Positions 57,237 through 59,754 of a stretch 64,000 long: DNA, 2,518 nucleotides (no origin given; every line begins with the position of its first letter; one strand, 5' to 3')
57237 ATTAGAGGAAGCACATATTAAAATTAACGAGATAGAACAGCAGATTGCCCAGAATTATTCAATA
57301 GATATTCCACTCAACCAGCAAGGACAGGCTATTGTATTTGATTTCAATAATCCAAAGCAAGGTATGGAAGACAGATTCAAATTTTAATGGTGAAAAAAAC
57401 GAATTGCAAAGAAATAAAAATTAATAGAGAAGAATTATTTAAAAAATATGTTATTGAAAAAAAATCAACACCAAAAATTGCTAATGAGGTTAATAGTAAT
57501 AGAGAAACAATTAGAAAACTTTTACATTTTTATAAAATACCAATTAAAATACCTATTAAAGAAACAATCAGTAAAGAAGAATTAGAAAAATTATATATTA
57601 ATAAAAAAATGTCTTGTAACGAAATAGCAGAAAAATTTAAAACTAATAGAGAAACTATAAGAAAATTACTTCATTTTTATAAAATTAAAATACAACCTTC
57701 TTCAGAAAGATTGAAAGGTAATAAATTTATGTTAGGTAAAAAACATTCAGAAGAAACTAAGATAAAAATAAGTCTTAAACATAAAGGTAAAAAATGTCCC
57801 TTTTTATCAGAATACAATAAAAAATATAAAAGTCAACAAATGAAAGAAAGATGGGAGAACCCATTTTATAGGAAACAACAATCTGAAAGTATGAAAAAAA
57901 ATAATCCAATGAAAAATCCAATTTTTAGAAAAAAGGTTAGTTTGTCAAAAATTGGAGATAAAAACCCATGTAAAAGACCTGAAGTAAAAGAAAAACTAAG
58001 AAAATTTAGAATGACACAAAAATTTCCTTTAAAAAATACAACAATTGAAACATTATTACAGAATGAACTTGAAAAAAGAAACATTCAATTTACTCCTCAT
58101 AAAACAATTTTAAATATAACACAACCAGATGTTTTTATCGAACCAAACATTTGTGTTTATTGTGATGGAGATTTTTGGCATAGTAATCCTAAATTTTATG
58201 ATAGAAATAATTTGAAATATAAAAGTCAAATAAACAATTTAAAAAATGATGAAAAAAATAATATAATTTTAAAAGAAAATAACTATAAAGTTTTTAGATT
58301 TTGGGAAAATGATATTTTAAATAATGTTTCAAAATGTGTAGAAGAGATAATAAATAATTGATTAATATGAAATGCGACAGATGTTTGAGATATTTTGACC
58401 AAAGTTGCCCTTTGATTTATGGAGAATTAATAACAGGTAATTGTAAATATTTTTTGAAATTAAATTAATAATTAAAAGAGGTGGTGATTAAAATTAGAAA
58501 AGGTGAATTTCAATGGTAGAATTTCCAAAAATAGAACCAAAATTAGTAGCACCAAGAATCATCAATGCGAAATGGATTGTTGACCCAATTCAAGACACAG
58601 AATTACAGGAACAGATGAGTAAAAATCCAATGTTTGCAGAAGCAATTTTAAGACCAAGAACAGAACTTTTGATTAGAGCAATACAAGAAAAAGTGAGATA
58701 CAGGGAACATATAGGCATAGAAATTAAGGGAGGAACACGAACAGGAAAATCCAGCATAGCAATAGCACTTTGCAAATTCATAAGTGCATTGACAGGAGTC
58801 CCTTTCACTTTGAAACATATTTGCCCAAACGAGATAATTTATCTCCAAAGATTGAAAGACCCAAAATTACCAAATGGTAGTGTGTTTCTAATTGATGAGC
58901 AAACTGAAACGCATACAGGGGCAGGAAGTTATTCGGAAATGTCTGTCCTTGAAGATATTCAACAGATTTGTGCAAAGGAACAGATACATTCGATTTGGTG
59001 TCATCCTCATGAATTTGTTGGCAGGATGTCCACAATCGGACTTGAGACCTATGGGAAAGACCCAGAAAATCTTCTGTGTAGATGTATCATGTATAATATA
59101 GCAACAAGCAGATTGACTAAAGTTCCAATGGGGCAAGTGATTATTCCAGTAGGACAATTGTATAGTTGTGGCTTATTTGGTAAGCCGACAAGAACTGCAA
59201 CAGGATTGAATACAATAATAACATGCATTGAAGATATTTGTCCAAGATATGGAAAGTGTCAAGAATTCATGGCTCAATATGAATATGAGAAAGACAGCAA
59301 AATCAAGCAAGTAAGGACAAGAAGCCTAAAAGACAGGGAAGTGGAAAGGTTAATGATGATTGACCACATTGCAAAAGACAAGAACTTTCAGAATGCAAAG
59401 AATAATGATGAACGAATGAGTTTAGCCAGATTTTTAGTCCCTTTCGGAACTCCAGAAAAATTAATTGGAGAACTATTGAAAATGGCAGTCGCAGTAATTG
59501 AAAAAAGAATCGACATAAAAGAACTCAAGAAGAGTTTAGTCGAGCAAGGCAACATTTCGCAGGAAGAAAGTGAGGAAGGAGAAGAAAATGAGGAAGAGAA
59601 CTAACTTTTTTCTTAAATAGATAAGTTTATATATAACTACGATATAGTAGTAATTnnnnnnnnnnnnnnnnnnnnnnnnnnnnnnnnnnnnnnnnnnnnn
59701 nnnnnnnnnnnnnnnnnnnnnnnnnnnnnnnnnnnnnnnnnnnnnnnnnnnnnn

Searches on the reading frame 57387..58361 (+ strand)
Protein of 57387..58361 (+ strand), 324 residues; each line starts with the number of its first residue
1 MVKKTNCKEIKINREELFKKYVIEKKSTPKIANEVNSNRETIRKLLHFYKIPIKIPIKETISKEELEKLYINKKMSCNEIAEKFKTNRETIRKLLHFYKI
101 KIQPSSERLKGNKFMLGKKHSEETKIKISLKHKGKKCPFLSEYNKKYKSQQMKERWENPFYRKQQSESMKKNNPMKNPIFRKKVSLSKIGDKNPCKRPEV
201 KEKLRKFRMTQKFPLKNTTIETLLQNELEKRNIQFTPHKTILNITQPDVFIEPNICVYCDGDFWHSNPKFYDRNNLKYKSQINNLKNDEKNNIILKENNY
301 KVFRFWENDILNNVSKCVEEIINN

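Call 8: search_protein_families(library=pfam, proteins=[window:57387-58361:+], max_evalue=0.01)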
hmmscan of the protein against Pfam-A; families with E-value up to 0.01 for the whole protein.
window:57387-58361:+ (324 aa): 9 families
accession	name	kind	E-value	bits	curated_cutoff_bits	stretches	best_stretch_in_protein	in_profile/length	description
PF07460.16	NUMOD3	-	0.00012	22.3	20.4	1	117-139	1-23/37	NUMOD3 motif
PF04480.18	DUF559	-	0.0002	21.6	20.6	1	285-323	68-106/109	Protein of unknown function (DUF559)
PF18741.7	MTES_1575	-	0.00032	21.2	38.2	0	277-323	48-94/96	REase_MTES_1575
PF13518.12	HTH_28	-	0.00049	20.6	25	0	69-96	8-34/52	Helix-turn-helix domain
PF03852.21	Vsr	-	0.0007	19.8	27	1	205-266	9-69/74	DNA mismatch endonuclease Vsr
PF13936.12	HTH_38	-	0.00081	19.5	27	0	64-96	11-42/44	Helix-turn-helix domain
PF04545.22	Sigma70_r4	-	0.0029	17.5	24.1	0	72-96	18-42/50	Sigma-70, region 4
PF04297.20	UPF0122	-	0.006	17.2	22.7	0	68-96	27-55/101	Putative helix-turn-helix protein, YlxM / p13 like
PF08279.18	HTH_11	-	0.0092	16.3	25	0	66-93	6-34/55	HTH domain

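Call 9: search_protein_families(library=phrogs, proteins=[window:57387-58361:+], max_evalue=0.01)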
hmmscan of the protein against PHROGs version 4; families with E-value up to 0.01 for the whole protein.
window:57387-58361:+ (324 aa): 10 families
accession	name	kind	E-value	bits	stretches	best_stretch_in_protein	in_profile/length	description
phrog_8446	-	DNA, RNA and nucleotide metabolism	4.6e-16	60.1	1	7-137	9-113/211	HNH endonuclease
phrog_12058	-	unknown function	6.1e-12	45.6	1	8-105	384-480/768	-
phrog_13076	-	DNA, RNA and nucleotide metabolism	2e-07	31.7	1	203-316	5-123/154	endonuclease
phrog_314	-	DNA, RNA and nucleotide metabolism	3e-06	27.5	1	110-292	281-492/574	homing endonuclease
phrog_7545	-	DNA, RNA and nucleotide metabolism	4.4e-06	28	1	60-124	4-57/160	HNH endonuclease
phrog_9759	-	DNA, RNA and nucleotide metabolism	1.3e-05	26.3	1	61-108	6-53/242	DNA binding protein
phrog_756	-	DNA, RNA and nucleotide metabolism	8.9e-05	23.5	0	63-93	8-38/166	DNA binding protein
phrog_21603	-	unknown function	0.00069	20.2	0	72-97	4-29/77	-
phrog_9217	-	transcription regulation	0.00074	20.7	0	66-100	44-78/111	transcriptional regulator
phrog_141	-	head and packaging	0.0055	17.1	0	69-113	12-49/183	terminase small subunit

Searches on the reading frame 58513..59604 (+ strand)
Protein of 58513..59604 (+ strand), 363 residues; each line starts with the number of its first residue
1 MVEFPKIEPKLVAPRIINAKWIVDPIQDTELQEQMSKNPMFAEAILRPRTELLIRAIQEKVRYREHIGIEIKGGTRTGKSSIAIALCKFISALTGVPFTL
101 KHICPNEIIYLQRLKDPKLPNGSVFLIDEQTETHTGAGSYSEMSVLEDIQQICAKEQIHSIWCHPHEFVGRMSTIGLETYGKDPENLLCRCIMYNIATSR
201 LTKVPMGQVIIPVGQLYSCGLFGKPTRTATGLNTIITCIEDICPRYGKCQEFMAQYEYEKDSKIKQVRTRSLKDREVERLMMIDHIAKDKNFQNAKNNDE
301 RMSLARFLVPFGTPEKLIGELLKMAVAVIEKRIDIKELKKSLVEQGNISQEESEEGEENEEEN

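Call 8: search_protein_families(library=pfam, proteins=[window:58513-59604:+], max_evalue=0.01)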
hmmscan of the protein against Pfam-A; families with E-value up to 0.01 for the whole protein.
window:58513-59604:+ (363 aa): 0 families

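Call 9: search_protein_families(library=phrogs, proteins=[window:58513-59604:+], max_evalue=0.01)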
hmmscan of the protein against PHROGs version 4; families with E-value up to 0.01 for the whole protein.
window:58513-59604:+ (363 aa): 1 family
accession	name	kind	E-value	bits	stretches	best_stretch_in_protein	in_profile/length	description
phrog_38691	-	unknown function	5e-05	23.8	1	51-166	11-132/258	-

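Call 13: find_related_loci(query=window:58513-59604:+, collection=viral_contigs, flank=10000)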
Query window:58513-59604:+ (363 aa) in viral_contigs; peptide patterns used: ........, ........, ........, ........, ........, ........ (x = any residue, [..] = any of these).
12 stretches matched a pattern, but none encodes a relative of the query by tblastn (E <= 1e-3).

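Call 14: find_encoding_contigs(protein=window:58513-59604:+, flank=10000, max_places=6)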
Protein window:58513-59604:+ (363 aa): 1 contig read that carries it; 1 place shown.
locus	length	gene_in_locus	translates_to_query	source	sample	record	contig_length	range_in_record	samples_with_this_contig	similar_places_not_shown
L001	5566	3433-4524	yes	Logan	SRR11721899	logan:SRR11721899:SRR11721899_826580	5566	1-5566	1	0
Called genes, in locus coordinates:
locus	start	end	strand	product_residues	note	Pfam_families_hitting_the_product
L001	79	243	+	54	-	-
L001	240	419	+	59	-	-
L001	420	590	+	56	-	-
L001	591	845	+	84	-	-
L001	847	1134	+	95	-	-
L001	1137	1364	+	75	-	-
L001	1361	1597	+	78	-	-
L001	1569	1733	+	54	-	-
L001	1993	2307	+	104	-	-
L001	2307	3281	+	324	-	-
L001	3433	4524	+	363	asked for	-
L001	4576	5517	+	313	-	-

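Call 15: find_homologous_proteins(query=window:58513-59604:+, max_evalue=0.001)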
Query window:58513-59604:+ (363 aa): 16 proteins with E <= 0.001 among 2288 candidates.
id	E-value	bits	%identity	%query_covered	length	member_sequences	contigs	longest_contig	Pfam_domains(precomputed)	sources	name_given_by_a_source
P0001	1.1e-199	681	92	89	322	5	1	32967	-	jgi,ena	-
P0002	5.4e-177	606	77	92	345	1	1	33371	-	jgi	-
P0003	4.3e-174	597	75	94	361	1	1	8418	-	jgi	jgi:hypothetical protein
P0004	1.2e-112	394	55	88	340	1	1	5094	-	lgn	-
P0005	1.4e-110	388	53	92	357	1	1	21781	-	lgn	-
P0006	1.8e-109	384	55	84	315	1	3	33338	-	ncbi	-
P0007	2.7e-108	380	57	84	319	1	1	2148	-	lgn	-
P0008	2.8e-106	374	56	81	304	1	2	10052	-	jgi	-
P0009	4.1e-105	370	51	93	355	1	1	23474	-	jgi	jgi:hypothetical protein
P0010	5.9e-104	366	48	92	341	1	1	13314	-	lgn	-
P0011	1.6e-102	361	51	91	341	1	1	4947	-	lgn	-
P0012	3.0e-97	344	46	90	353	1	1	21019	-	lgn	-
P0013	3.2e-73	265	91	36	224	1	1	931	PF14890.12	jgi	jgi:hypothetical protein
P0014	6.8e-71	257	57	59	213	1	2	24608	-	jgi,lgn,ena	-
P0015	6.0e-47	178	56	40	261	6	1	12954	PF14890.12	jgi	jgi:hypothetical protein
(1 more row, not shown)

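Call 16: find_encoding_contigs(protein=P0001, flank=10000, max_places=2)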
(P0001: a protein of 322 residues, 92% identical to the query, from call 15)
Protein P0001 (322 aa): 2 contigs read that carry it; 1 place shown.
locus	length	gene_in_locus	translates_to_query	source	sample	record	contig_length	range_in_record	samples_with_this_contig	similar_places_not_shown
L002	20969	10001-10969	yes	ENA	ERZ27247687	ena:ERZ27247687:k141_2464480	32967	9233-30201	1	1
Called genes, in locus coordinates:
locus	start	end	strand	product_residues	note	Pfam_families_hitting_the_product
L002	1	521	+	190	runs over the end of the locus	-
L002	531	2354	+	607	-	-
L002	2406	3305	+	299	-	-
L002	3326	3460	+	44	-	-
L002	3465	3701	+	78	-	-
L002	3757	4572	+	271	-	-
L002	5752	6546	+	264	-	PF04480:DUF559 (weak)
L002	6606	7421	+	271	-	-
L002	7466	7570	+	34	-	-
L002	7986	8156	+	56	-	-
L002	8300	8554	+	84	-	-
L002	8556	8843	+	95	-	-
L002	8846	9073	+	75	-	-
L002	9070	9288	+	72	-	-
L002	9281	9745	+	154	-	-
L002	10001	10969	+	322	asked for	-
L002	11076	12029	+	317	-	-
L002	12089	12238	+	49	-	-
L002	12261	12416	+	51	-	-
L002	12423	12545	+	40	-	-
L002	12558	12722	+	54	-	-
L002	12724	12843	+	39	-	-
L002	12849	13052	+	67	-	-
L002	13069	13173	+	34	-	-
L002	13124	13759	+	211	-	-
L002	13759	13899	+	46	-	-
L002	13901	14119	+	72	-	-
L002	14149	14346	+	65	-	-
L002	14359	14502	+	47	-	-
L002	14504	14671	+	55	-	-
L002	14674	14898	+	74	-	-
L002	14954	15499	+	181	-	-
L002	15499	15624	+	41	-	-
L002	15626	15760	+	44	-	-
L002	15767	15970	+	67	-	-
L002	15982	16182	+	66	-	-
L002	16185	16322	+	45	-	-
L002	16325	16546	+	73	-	-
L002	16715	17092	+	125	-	-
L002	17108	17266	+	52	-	-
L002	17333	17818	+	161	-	-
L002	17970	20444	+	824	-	PF10102:DUF2341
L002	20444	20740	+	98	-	-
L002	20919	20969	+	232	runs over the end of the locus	-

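Call 17: find_encoding_contigs(protein=P0002, flank=10000, max_places=2)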
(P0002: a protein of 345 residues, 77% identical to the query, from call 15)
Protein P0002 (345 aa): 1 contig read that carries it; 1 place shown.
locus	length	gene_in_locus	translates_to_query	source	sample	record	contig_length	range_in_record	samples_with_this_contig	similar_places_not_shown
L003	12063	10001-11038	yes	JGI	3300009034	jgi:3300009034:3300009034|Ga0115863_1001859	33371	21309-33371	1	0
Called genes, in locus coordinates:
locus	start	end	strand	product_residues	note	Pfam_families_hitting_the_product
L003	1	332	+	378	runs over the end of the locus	-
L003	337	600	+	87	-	-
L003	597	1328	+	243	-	-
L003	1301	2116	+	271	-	-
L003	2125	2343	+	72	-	-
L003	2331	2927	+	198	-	-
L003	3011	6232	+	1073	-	-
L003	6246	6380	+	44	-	-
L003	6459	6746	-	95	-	-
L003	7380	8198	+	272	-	-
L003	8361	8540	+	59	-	-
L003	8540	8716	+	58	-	-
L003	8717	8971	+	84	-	-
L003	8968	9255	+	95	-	-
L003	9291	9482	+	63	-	-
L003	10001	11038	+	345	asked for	-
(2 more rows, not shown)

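Call 18: find_encoding_contigs(protein=P0006, flank=10000, max_places=3)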
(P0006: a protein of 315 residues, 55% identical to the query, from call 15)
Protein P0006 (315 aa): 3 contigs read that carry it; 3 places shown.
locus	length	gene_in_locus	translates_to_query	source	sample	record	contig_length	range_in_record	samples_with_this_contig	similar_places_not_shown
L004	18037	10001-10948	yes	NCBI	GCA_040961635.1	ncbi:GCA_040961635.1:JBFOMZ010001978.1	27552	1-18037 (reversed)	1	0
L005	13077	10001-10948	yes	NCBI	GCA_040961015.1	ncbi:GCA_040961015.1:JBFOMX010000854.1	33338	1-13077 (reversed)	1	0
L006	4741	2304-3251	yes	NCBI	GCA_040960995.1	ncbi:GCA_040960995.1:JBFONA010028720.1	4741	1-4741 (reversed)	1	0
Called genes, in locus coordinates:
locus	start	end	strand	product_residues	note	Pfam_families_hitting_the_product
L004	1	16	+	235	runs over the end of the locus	-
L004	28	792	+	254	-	-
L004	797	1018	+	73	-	-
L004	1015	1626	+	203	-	-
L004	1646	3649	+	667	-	-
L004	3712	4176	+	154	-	-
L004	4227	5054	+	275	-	-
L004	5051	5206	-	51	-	-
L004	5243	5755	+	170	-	-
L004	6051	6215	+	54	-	-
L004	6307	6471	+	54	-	-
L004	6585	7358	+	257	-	-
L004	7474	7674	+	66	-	-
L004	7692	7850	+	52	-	-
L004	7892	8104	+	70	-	-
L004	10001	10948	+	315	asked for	-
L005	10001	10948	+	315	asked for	-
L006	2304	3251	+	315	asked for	-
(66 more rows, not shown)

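Call 25: find_related_loci(query=A1, collection=genome_contigs, flank=10000)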
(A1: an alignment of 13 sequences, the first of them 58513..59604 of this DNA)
Query A1 (363 aa) in genome_contigs; peptide patterns used: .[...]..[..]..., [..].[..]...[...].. (x = any residue, [..] = any of these).
24 stretches matched a pattern, but none encodes a relative of the query by tblastn (E <= 1e-3).

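Call 26: find_related_loci(query=A1, collection=viral_contigs, flank=10000)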
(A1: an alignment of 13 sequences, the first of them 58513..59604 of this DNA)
Query A1 (363 aa) in viral_contigs; peptide patterns used: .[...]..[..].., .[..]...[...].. (x = any residue, [..] = any of these).
24 stretches matched a pattern, but none encodes a relative of the query by tblastn (E <= 1e-3).

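Call 27: find_related_loci(query=A1, collection=metagenome_contigs, flank=10000)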
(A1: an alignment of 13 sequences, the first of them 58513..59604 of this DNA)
Query A1 (363 aa) in metagenome_contigs; peptide patterns used: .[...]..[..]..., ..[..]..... (x = any residue, [..] = any of these).
109 stretches matched a pattern; 10 encode a relative of the query (tblastn E <= 1e-3); 10 distinct loci.
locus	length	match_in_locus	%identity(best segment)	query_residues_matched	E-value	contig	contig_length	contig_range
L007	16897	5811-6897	92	2-356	0e+0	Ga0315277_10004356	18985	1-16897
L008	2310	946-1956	57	9-339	1e-139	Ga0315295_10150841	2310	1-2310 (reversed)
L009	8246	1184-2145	62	25-339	9e-114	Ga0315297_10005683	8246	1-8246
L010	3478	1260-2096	61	77-353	2e-114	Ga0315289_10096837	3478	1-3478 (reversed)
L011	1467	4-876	47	41-339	6e-101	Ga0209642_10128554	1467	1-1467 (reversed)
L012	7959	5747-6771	72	14-344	1e-152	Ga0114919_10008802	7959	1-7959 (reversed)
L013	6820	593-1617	72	14-344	3e-152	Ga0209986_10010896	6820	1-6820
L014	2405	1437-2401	81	25-325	1e-148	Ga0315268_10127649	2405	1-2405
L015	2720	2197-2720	84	25-186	6e-78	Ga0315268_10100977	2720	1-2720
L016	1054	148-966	33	23-325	2e-54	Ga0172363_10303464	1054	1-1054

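Call 28: find_encoding_contigs(protein=P0005, flank=10000, max_places=1)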
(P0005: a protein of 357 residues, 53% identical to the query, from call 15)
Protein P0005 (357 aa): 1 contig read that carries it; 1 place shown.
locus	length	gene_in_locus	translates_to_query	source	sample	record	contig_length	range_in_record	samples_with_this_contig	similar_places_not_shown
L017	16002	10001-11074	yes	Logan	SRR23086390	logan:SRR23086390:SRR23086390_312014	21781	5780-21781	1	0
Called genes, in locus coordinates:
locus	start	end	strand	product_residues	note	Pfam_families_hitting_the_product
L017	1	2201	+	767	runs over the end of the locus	-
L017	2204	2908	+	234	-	-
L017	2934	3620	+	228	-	-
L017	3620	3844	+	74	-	-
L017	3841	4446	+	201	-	-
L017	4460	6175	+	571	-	-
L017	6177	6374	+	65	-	-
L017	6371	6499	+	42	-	PF27659:CHP02642 (weak)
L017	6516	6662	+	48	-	-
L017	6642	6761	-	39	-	-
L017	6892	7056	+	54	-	-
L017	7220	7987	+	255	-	-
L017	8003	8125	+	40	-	-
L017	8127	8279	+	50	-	-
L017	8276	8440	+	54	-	-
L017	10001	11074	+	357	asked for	-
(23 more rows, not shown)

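Call 29: find_encoding_contigs(protein=P0009, flank=10000, max_places=1)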
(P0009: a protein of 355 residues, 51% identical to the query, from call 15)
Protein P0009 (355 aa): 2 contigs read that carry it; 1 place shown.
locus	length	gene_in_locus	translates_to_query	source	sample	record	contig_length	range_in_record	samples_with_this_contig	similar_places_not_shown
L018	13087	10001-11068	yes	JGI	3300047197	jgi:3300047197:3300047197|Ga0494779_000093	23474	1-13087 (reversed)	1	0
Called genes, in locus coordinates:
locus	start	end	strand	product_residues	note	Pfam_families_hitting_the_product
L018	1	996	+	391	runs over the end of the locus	-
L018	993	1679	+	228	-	-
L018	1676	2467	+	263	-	-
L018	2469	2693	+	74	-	-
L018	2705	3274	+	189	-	-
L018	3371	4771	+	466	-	-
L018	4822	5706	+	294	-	-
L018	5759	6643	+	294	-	-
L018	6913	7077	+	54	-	-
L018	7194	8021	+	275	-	-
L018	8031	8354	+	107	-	-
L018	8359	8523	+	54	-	-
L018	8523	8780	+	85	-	-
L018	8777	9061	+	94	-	-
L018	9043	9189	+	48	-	-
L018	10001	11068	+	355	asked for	-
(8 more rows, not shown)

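Call 30: find_encoding_contigs(protein=P0012, flank=10000, max_places=1)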
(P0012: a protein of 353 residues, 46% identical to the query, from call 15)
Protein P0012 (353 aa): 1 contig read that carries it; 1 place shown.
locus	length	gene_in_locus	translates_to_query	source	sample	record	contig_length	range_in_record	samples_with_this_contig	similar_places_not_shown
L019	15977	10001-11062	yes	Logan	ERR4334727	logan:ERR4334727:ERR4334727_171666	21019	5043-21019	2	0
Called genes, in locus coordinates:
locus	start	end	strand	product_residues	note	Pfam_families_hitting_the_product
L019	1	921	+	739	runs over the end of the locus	-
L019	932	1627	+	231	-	-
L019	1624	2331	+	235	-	-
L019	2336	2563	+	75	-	-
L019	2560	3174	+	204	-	-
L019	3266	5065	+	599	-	-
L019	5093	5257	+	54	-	-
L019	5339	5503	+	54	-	-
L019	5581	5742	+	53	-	-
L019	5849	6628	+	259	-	-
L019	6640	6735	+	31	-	-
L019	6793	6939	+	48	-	-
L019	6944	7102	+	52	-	-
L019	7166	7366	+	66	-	-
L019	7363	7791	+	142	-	-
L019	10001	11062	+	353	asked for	-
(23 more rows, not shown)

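Call 53: search_dna_similar(query=window:58513-59604:+, collection=phages, mode=protein, max_evalue=0.001, max_rows=15)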
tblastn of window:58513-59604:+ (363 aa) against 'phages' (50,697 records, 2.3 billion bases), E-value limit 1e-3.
No match.
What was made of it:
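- Tried and rejected: None in IMG/VR, the GTDB genomes or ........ (calls 13, 25, 26, 53).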

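Call 77: search_solved_structures(query=A1, max_evalue=1)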
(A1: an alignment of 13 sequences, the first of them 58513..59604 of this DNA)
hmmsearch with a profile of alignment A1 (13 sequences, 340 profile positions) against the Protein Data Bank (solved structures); distinct sequences matched with E-value up to 1: 2.
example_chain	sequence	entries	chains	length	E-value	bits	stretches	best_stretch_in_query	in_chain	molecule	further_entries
6rjn_A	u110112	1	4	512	0.74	11.8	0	124-167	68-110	Catalase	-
9ea0_A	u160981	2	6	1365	0.77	11.8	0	201-264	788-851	Spike glycoprotein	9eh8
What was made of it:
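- Tried and rejected: No PDB sequence hit (call 77).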

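Call 96: predict_structure(alignment_id=A1)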
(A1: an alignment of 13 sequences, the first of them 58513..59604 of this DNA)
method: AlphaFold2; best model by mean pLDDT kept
length: 363 residues; sequences in the alignment: 13
mean_pLDDT: 72.9   pTM: 0.62
mean pLDDT of the five models: 72.9, 72.3, 65.6, 59.9, 43.7
residues with pLDDT >= 90: 27; 70-90: 226; 50-70: 63; < 50: 47
segments of 3 or more residues with pLDDT < 50: 1-15, 131-141, 268-270, 349-363
pLDDT, mean of each block of 10 residues (from residue 1): 35 52 73 81 87 91 86 79 88 82 68 73 58 38 63 79 76 83 84 76 79 82 77 75 81 78 58 65 86 86 79 65 87 80 61 42 41
secondary structure, 60 per line:
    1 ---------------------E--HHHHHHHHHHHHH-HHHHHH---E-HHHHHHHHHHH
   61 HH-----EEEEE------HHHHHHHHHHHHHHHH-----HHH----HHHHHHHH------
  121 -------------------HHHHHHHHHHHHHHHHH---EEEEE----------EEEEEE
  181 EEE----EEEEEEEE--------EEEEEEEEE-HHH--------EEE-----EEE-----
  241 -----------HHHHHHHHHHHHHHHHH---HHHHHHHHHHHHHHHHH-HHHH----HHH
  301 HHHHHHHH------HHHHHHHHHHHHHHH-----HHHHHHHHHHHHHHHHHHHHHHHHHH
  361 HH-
elements in order: H25-37 H39-44 H50-62 E68-72 H79-94 H107-114 H140-156 E160-164 E175-183 E188-195 E204-212 E225-227 E233-235 H252-268 H272-288 H290-293 H298-308 H315-329 H335-362

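Call 100: fold_search(model_id=the predicted structure, library=pdb)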
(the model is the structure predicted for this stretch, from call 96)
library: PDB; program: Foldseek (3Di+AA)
matches with E <= 10: 1047; with E <= 0.001: 0
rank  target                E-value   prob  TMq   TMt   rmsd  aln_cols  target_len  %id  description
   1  5nwl_B                1.3e-03  0.95  0.21  0.25  10.0       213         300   14  Crystal structure of a human RAD51-ATP filament. (released 2018-03-07)
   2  2zri                  1.4e-03  0.87  0.21  0.24  15.0       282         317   13  MsRecA Q196A ADP form IV (released 2008-12-09)
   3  7t8c_A                2.3e-03  0.95  0.25  0.19  16.5       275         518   10  Heptameric Human Twinkle Helicase Clinical Variant W315L (released 2022-07-27)
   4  1mo6                  2.3e-03  0.93  0.24  0.28  14.7       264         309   14  RECA-DATP-MG COMPLEX (released 2003-02-18)
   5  2ofo                  2.4e-03  0.96  0.25  0.27  15.2       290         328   13  MSrecA-native (released 2007-06-19)
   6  8zn6_I                2.6e-03  0.94  0.23  0.19  11.6       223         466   10  Crystal Structure of Designed Clock Protein KaiC (released 2025-04-16)
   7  7dxq_E                3.1e-03  0.54  0.18  0.15  10.8       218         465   13  Crystal Structure of Cyanobacterial Circadian Clock Protein KaiC (released 2022-04-27)
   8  7z3m                  3.5e-03  0.90  0.23  0.26  12.8       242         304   12  Putative Phage Recombinase UvsX (released 2023-09-13)
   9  8zn6_E                4.1e-03  0.80  0.22  0.18  12.7       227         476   10  Crystal Structure of Designed Clock Protein KaiC (released 2025-04-16)
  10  8zn6_F                4.4e-03  0.90  0.24  0.20  11.7       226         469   11  Crystal Structure of Designed Clock Protein KaiC (released 2025-04-16)
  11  7jy6_A                4.7e-03  0.96  0.27  0.29  13.9       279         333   11  Analysis of a strand exchange reaction with a mini filament of 9-RecA, oligo(dT)27 primary ssDNA, non-homologous 120 b (released 2020-11-04)
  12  4ppg                  4.9e-03  0.96  0.28  0.32  13.6       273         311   13  Mycobacterium tuberculosis RecA citrate bound low temperature structure IIA-BR (released 2015-03-18)
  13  2zro                  5.2e-03  0.87  0.24  0.27  14.8       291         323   11  MsRecA ADP form IV (released 2008-12-09)
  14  8zn6_G                5.2e-03  0.84  0.23  0.19  12.0       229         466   10  Crystal Structure of Designed Clock Protein KaiC (released 2025-04-16)
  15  5nwl_F                5.6e-03  0.91  0.22  0.26  10.9       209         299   12  Crystal structure of a human RAD51-ATP filament. (released 2018-03-07)
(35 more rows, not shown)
